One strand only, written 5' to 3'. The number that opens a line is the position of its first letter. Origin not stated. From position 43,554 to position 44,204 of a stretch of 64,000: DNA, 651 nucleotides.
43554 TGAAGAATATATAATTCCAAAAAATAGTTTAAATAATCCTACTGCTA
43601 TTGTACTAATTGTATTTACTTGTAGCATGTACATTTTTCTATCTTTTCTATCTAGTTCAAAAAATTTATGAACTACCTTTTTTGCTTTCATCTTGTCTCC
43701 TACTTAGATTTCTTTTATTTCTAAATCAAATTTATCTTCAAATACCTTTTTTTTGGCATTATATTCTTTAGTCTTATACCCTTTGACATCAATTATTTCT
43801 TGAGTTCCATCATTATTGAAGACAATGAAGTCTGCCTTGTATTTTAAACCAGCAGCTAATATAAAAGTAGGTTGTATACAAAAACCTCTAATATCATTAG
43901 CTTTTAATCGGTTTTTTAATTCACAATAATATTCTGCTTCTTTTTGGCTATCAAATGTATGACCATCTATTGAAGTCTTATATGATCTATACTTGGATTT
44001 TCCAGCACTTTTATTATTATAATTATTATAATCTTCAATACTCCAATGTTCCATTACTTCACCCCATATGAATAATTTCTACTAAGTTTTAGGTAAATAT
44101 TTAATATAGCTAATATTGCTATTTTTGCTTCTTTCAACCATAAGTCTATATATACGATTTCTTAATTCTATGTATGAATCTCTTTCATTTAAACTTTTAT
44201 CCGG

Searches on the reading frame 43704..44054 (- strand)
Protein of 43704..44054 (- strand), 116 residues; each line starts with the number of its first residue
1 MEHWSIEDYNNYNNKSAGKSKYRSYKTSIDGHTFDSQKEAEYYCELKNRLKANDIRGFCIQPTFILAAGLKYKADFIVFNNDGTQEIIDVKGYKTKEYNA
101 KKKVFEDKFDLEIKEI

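Call 62: search_protein_families(library=pfam, proteins=[window:43704-44054:-], max_evalue=0.001)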
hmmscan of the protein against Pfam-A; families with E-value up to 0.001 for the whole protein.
window:43704-44054:- (116 aa): 1 family
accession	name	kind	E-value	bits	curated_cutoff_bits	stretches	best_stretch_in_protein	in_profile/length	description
PF06356.17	DUF1064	-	6.3e-24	85.1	24.7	1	19-110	1-102/117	Protein of unknown function (DUF1064)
